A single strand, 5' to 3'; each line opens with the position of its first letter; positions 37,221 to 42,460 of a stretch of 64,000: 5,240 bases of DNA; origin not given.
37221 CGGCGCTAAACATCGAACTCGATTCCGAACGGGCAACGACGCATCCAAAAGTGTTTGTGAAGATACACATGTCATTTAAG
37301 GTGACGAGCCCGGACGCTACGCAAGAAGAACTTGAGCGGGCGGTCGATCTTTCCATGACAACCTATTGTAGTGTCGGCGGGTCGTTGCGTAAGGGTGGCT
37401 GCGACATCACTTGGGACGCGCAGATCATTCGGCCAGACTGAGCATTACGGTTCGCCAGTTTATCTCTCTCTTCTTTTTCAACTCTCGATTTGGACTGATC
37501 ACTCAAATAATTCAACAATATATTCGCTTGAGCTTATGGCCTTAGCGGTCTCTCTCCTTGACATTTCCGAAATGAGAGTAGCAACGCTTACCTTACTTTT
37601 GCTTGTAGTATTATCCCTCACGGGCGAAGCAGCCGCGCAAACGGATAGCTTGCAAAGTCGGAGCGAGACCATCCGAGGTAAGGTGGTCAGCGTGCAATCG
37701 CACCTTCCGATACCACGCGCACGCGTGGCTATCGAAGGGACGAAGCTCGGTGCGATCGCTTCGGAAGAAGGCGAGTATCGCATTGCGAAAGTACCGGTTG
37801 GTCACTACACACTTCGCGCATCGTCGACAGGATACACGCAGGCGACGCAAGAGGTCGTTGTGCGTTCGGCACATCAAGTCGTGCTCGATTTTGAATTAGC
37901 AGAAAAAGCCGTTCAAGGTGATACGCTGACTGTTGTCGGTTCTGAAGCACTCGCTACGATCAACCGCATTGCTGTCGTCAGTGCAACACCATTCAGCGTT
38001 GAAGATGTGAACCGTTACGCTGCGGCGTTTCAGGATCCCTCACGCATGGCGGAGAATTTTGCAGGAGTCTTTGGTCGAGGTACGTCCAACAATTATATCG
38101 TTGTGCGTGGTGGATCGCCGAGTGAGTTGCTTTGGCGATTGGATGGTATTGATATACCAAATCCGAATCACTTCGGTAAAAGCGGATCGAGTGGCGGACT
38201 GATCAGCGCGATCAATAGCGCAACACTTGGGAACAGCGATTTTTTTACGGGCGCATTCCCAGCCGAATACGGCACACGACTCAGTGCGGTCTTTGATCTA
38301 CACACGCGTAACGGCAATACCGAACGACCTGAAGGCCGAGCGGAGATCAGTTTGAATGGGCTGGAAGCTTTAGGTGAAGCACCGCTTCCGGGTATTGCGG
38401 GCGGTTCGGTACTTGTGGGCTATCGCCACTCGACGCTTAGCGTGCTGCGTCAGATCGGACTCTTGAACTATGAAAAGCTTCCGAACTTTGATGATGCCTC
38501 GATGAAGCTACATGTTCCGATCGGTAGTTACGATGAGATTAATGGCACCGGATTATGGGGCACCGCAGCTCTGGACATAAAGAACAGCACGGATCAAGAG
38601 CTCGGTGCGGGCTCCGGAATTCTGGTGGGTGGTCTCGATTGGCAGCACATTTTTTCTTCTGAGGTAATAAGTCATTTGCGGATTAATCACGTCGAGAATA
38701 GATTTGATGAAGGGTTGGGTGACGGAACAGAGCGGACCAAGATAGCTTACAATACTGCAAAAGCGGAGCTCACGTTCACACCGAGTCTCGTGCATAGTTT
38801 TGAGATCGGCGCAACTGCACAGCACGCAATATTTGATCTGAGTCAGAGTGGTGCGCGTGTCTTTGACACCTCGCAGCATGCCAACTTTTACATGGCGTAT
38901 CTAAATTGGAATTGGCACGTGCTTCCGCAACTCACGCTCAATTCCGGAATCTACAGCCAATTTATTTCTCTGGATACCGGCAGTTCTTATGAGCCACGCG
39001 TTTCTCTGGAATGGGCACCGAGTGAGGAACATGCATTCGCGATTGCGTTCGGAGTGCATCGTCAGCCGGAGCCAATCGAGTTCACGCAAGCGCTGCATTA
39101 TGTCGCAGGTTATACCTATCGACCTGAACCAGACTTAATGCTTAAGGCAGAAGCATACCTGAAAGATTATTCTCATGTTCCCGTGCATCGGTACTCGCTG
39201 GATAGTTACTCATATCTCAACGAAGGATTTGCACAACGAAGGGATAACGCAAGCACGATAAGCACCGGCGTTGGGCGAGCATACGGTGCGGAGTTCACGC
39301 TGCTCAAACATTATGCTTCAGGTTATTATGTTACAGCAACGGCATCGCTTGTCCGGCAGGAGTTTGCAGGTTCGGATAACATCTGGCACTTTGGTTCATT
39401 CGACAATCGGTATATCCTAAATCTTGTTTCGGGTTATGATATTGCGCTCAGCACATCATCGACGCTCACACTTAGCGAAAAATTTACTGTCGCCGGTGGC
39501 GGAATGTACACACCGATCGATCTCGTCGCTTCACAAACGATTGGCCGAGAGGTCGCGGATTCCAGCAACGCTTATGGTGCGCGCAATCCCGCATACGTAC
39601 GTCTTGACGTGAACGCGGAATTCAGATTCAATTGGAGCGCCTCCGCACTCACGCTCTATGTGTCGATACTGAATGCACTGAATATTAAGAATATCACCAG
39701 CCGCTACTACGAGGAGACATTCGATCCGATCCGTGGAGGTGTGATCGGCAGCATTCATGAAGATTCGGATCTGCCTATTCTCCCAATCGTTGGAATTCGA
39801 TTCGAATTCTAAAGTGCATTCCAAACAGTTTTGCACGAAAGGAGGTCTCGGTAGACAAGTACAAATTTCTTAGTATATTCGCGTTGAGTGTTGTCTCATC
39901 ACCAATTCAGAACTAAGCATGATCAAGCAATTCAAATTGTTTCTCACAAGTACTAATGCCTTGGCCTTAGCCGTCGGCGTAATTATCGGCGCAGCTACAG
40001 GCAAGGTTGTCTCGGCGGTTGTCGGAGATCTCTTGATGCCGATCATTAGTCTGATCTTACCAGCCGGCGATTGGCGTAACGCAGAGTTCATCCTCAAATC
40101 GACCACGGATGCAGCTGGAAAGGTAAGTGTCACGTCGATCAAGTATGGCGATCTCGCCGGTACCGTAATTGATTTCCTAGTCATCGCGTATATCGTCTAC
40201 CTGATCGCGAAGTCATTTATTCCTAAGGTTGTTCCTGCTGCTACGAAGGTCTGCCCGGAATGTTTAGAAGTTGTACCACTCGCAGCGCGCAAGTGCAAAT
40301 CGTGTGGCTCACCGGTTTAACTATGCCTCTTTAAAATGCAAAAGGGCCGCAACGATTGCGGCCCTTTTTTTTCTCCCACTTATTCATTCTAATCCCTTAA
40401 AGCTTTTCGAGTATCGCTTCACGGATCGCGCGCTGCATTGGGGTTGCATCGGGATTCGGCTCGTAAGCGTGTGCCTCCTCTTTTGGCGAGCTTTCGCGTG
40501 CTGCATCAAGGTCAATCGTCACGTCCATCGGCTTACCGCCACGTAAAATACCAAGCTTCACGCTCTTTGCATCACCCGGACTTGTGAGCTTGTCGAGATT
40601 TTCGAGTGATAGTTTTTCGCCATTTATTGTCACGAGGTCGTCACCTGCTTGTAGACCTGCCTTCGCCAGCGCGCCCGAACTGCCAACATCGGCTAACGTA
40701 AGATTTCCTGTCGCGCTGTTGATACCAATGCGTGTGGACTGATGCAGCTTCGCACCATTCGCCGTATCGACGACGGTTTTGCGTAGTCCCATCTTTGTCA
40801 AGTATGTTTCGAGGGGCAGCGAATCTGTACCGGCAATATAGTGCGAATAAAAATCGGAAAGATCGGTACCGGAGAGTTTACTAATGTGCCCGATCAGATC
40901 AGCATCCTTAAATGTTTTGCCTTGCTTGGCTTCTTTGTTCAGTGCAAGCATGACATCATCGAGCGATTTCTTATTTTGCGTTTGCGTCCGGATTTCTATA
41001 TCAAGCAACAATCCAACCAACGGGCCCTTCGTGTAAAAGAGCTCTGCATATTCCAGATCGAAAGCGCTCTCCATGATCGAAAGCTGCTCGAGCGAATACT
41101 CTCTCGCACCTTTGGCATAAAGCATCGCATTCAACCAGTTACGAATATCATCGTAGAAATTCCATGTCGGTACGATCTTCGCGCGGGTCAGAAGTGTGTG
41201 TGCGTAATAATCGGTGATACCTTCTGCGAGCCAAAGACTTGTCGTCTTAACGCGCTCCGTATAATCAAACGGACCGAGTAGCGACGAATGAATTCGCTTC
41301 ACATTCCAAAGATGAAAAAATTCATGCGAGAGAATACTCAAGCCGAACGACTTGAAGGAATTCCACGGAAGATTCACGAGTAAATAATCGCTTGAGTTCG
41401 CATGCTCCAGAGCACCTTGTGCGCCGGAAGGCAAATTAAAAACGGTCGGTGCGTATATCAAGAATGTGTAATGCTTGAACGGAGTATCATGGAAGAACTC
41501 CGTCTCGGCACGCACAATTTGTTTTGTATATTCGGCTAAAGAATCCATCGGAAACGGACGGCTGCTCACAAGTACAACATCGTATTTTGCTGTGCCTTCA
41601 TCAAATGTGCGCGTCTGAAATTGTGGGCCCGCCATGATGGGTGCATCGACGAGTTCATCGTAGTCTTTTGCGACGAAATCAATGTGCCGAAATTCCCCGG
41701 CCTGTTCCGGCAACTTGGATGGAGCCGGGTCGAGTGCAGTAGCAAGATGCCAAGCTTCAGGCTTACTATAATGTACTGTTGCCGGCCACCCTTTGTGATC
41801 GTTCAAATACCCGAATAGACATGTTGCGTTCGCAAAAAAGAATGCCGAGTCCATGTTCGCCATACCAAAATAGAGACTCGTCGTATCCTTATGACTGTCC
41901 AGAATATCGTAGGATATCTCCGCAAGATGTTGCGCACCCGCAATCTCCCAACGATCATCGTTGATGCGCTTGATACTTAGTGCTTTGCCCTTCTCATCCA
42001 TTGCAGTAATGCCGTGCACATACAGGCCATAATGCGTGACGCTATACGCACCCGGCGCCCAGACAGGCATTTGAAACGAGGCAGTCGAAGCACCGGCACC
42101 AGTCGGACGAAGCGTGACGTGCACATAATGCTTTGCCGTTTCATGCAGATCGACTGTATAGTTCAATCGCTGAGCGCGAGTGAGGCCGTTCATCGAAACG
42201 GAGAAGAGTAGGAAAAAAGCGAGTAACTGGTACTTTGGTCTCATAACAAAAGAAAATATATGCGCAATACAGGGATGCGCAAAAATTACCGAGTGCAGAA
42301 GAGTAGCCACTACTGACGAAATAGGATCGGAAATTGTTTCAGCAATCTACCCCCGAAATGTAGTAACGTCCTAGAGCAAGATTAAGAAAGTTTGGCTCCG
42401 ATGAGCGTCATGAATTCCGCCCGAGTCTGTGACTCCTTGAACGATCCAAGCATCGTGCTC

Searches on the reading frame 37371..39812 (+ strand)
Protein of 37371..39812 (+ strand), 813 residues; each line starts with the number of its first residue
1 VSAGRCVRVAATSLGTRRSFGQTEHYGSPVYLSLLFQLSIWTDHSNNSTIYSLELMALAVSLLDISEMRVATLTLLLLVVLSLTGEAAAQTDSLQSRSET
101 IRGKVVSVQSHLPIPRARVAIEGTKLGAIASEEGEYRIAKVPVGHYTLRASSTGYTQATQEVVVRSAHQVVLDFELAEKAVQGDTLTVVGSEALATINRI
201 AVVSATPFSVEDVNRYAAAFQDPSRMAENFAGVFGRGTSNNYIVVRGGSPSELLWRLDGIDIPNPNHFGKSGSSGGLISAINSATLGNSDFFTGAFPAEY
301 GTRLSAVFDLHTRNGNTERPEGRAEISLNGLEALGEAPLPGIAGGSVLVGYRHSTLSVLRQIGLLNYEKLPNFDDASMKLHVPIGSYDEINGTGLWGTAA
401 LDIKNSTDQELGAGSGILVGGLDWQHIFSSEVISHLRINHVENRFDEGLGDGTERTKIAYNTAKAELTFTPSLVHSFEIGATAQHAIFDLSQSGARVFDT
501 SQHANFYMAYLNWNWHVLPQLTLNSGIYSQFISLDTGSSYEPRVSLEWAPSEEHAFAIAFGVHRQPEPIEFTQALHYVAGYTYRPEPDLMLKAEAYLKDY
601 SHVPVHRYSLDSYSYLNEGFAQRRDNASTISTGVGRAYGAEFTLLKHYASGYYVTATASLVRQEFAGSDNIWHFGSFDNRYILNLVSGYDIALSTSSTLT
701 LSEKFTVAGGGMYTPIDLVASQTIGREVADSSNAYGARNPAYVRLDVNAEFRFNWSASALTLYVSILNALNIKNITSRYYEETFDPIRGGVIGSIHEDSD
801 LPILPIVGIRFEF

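Call 68: search_protein_families(library=pfam, proteins=[window:37371-39812:+], max_evalue=0.0001)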
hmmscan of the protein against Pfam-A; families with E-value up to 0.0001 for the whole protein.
window:37371-39812:+ (813 aa): 3 families
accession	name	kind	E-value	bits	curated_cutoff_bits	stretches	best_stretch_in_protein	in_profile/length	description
PF13715.12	CarbopepD_reg_2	-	1.3e-16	60.9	32.2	1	101-188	1-88/88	CarboxypepD_reg-like domain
PF13620.12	CarboxypepD_reg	-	1.2e-15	58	32.3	1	100-176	1-81/82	Carboxypeptidase regulatory-like domain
PF07715.20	Plug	-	7.9e-05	23.6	23.9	0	219-303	21-102/107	TonB-dependent Receptor Plug Domain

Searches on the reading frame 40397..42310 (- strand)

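Call 68: search_protein_families(library=pfam, proteins=[window:40397-42310:-], max_evalue=0.0001)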
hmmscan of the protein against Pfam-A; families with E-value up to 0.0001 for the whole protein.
window:40397-42310:- (637 aa): 3 families
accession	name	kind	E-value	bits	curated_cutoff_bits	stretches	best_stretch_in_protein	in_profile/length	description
PF17899.6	Peptidase_M61_N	-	3.4e-39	135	23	1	50-228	1-167/168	Peptidase M61 N-terminal domain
PF05299.18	Peptidase_M61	-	5e-24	85.4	22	1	324-415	3-94/118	M61 glycyl aminopeptidase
PF13180.12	PDZ_2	-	5e-05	23.9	27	0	532-601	9-80/80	PDZ domain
